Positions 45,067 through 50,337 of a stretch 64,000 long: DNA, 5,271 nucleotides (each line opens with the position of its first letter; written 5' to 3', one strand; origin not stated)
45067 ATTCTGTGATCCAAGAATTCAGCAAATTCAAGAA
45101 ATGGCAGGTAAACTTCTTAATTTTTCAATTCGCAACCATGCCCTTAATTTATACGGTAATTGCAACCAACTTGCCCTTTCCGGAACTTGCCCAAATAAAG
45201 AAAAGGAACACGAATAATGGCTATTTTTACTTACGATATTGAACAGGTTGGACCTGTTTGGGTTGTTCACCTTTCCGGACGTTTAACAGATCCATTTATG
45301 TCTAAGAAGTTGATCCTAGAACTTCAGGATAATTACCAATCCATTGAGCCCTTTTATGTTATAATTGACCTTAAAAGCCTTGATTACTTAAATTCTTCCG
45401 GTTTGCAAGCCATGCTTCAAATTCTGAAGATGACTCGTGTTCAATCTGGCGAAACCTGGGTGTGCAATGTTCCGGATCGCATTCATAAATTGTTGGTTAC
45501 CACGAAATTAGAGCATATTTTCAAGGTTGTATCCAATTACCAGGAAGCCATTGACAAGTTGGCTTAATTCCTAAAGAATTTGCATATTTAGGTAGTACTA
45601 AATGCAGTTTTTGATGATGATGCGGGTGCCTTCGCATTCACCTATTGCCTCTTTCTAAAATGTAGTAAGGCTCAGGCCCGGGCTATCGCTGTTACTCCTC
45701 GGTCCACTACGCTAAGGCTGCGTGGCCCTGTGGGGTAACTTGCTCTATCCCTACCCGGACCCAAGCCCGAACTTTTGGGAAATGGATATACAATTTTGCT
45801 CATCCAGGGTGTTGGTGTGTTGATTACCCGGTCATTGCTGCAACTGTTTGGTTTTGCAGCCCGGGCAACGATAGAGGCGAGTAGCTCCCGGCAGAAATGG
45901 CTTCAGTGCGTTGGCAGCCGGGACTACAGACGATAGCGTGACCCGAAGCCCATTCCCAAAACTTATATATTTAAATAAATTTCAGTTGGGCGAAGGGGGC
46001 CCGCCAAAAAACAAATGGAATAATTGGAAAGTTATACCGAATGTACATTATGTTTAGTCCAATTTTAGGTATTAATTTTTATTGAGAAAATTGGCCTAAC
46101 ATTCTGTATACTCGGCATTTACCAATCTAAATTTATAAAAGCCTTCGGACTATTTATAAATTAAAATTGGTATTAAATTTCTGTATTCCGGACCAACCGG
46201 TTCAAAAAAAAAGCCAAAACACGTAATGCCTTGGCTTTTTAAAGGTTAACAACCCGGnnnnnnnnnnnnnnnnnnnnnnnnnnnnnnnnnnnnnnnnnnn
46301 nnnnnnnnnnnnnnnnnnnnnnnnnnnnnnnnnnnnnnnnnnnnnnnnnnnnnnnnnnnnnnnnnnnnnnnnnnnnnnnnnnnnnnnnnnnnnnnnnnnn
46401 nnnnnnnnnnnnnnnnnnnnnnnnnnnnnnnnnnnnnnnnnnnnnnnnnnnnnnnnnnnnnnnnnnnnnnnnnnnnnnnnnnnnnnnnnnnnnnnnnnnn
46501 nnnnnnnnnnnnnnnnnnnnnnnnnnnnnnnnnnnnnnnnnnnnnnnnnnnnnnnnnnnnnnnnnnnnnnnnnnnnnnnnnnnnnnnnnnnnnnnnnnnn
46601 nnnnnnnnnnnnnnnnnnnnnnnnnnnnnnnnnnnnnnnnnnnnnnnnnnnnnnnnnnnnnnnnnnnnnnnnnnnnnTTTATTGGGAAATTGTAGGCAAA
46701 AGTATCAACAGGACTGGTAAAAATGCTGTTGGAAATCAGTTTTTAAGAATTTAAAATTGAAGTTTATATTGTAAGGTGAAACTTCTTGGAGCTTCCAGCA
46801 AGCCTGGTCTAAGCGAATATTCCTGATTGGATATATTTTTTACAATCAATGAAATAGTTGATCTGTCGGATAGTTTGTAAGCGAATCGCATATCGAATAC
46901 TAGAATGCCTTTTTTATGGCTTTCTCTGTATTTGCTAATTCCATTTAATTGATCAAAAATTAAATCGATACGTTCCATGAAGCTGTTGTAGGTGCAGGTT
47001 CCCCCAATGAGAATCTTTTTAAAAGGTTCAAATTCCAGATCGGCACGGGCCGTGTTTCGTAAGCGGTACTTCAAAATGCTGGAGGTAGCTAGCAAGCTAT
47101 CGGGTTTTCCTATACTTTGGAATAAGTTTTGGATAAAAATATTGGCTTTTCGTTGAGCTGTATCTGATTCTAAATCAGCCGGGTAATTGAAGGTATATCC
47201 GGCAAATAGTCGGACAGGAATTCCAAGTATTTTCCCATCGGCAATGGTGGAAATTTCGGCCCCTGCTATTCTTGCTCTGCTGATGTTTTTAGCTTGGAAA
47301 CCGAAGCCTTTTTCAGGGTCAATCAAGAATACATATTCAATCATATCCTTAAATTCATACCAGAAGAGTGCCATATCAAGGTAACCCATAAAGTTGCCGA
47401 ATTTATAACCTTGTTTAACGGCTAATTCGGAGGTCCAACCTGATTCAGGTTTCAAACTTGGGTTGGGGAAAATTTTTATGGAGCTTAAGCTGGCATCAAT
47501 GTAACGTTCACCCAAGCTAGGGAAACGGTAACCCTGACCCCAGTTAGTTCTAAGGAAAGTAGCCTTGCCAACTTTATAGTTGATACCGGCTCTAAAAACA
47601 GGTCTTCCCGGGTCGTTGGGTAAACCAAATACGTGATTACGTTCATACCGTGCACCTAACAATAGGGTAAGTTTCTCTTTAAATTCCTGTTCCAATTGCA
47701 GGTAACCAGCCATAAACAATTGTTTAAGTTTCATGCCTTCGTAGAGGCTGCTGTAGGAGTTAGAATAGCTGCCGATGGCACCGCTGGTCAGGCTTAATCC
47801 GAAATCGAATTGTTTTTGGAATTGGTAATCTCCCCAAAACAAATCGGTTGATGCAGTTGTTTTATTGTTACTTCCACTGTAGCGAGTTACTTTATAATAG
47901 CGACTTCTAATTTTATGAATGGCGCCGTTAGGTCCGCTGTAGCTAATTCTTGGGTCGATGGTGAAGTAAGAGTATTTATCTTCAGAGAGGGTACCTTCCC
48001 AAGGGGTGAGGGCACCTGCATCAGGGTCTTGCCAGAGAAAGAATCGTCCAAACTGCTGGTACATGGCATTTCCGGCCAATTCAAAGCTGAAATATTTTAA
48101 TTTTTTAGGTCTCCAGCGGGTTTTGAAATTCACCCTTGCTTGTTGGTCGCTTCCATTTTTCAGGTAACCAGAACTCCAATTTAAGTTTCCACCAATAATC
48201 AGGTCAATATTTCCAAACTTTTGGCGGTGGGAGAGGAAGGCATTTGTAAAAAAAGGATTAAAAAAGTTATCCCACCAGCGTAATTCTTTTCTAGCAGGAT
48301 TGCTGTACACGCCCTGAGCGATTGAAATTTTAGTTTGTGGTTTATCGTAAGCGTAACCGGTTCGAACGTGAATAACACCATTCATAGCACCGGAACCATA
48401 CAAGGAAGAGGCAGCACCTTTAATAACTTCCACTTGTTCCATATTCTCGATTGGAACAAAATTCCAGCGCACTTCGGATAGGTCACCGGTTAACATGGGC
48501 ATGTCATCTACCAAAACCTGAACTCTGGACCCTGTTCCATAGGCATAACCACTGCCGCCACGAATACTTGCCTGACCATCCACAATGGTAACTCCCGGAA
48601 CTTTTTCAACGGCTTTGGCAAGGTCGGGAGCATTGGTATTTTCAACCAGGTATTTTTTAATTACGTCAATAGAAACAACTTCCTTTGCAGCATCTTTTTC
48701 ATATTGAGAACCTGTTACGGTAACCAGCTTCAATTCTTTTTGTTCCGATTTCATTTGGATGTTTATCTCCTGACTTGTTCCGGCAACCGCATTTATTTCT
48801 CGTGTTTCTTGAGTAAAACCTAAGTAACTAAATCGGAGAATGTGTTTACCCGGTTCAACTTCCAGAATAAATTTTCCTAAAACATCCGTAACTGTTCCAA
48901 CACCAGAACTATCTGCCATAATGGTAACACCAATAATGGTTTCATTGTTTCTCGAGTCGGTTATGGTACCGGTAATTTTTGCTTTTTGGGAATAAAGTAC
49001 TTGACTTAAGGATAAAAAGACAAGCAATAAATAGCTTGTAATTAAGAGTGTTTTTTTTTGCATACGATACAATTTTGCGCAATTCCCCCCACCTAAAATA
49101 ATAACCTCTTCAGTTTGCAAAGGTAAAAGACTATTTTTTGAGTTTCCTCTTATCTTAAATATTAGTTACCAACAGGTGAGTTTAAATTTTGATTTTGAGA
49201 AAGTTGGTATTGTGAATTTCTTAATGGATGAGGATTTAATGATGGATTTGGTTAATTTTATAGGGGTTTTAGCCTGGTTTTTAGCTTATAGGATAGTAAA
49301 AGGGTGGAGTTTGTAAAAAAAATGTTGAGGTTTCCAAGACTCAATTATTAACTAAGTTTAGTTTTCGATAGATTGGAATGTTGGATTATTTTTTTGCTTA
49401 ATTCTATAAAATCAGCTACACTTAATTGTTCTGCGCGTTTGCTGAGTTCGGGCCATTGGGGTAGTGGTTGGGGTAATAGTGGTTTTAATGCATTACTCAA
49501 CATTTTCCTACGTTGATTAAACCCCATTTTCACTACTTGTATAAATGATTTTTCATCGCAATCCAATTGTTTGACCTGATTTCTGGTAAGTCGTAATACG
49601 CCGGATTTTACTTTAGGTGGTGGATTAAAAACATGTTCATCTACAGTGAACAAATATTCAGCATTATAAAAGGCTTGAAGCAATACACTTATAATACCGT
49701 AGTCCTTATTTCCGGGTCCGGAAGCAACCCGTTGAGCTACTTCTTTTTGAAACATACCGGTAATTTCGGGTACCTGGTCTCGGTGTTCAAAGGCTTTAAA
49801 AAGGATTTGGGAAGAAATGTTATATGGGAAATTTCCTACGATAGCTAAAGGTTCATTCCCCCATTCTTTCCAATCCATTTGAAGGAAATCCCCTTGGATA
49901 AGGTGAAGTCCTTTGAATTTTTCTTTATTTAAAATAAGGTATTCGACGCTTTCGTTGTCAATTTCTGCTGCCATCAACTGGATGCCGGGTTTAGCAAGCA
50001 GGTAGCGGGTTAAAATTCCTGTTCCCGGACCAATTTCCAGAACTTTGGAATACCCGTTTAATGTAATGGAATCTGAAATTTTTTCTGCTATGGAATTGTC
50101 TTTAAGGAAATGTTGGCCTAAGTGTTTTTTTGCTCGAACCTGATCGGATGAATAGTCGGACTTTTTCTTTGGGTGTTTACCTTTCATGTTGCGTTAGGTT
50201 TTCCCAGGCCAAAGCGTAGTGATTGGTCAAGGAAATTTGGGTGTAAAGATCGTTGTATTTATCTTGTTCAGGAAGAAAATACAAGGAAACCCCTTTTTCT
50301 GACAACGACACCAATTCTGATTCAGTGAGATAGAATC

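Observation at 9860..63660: Nine copies of a roughly 135-155 nt GC-rich intergenic element that I cannot assign to a known family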

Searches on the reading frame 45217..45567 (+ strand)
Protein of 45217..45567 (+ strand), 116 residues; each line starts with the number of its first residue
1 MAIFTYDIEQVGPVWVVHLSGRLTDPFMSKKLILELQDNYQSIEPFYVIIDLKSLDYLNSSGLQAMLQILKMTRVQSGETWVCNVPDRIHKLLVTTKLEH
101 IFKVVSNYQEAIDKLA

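Call 18: search_protein_families(library=pfam, proteins=[window:45217-45567:+])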
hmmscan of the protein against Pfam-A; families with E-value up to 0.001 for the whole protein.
window:45217-45567:+ (116 aa): 1 family
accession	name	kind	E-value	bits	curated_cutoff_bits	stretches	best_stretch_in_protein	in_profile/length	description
PF01740.26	STAS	-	3e-13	49.9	22.6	1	7-111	3-106/106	STAS domain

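Call 60: list_cluster_members(proteins=[window:45217-45567:+, window:42174-42566:+, window:33506-33916:+, window:1328-2566:+, window:2574-3398:+, window:30639-31307:+, window:31424-32665:+, window:41274-42128:+, window:54897-55394:+, window:61755-62336:+])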
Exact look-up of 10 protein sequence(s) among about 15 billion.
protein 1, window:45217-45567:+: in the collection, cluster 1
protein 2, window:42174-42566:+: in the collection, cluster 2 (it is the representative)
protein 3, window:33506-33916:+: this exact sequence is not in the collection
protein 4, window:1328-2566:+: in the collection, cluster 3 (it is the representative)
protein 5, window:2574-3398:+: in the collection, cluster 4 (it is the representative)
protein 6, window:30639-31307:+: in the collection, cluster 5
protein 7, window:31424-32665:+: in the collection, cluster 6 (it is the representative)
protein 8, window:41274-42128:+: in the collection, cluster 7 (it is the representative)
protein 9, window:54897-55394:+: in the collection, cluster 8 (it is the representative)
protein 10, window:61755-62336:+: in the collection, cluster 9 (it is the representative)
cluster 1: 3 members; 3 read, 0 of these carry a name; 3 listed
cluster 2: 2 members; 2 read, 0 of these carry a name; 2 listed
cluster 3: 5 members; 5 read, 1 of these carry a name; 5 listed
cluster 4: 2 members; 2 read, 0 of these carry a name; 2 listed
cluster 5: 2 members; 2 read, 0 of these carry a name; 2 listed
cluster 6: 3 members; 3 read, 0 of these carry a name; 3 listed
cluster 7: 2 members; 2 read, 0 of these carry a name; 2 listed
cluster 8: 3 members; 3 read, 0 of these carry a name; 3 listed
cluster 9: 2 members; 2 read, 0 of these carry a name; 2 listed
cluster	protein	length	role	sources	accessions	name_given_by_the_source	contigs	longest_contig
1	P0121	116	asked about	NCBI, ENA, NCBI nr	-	-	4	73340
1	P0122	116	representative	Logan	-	-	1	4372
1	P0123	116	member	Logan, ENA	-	-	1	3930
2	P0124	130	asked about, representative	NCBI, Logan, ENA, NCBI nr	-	-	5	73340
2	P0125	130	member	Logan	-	-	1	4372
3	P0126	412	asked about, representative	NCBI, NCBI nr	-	-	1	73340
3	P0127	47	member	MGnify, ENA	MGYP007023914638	FL=1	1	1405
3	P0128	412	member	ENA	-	-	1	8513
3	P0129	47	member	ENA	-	-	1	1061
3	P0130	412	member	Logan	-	-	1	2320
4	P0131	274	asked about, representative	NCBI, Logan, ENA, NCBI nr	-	-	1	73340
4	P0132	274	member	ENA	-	-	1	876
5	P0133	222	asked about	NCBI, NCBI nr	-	-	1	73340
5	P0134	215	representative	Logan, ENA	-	-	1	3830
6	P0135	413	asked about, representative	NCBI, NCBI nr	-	-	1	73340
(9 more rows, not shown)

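Call 64: find_encoding_contigs(protein=window:45217-45567:+, flank=2500, max_places=10)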
Protein window:45217-45567:+ (116 aa): 4 contigs read that carry it; 4 places shown.
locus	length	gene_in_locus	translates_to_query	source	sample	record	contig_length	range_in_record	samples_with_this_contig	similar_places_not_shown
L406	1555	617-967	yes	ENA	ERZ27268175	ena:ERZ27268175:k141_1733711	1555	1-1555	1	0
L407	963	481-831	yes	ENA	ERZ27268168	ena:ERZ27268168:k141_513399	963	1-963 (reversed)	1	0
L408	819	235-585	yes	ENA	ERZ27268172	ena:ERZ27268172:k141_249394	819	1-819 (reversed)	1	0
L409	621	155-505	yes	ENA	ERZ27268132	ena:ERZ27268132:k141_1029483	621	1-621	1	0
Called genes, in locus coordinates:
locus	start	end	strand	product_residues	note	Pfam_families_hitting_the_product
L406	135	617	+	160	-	PF01475:FUR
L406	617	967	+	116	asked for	PF01740:STAS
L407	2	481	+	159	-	?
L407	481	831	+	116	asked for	PF01740:STAS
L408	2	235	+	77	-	?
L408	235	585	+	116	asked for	PF01740:STAS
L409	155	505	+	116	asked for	PF01740:STAS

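Call 65: find_encoding_contigs(protein=P0122, flank=2500, max_places=10)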
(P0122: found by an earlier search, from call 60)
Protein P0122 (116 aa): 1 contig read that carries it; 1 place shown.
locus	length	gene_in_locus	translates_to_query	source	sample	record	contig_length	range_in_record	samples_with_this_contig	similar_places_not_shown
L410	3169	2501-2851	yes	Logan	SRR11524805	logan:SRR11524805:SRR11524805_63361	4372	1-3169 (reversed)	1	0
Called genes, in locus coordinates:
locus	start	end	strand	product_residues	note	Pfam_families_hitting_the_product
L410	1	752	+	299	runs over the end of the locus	PF19089:DUF5777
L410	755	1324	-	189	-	-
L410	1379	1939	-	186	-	PF06037:DUF922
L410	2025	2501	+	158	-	PF01475:FUR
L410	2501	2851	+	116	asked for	PF01740:STAS, PF13466:STAS_2 (weak)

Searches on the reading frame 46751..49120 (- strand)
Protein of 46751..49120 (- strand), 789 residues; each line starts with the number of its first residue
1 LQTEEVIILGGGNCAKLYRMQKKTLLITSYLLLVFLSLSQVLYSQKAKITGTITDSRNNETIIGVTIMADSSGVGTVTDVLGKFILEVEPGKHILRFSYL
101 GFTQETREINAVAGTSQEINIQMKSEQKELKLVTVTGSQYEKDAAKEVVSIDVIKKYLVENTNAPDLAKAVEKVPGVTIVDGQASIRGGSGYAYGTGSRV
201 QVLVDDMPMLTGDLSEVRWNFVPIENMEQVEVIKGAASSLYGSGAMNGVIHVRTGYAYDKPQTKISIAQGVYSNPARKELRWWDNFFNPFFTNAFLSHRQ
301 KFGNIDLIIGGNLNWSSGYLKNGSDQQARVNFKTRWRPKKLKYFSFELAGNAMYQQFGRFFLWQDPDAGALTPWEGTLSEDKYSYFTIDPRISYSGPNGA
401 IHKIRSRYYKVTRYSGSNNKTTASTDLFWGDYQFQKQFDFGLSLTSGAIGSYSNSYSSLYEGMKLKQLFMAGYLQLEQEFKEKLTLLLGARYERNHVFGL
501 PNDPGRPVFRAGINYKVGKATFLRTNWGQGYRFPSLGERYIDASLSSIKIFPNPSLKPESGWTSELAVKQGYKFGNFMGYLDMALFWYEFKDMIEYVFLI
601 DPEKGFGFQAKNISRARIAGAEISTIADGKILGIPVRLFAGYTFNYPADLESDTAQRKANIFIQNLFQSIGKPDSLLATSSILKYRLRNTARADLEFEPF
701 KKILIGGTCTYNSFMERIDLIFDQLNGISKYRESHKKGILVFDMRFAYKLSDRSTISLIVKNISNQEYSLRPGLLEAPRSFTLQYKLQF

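Call 105: search_protein_families(library=pfam, proteins=[window:46751-49120:-], max_evalue=0.00001)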
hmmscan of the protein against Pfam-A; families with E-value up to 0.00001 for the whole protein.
window:46751-49120:- (789 aa): 4 families
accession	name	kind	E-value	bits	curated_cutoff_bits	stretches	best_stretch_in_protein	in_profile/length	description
PF00593.30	TonB_dep_Rec_b-barrel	-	6.8e-36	125.5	27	1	324-763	22-436/436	TonB dependent receptor-like, beta-barrel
PF07715.20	Plug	-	1e-20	74.7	23.9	1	148-249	6-107/107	TonB-dependent Receptor Plug Domain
PF13715.12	CarbopepD_reg_2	-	2e-18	66.6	32.2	1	49-135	1-88/88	CarboxypepD_reg-like domain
PF13620.12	CarboxypepD_reg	-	1.6e-12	48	32.3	1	49-124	2-82/82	Carboxypeptidase regulatory-like domain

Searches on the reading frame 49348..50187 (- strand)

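Call 106: search_protein_families(library=pfam, proteins=[window:49348-50187:-], max_evalue=0.00001)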
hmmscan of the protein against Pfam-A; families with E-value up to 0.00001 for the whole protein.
window:49348-50187:- (279 aa): 1 family
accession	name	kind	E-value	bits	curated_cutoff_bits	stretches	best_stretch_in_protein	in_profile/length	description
PF00398.26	RrnaAD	-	8.5e-51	173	24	1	18-267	3-261/263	Ribosomal RNA adenine dimethylase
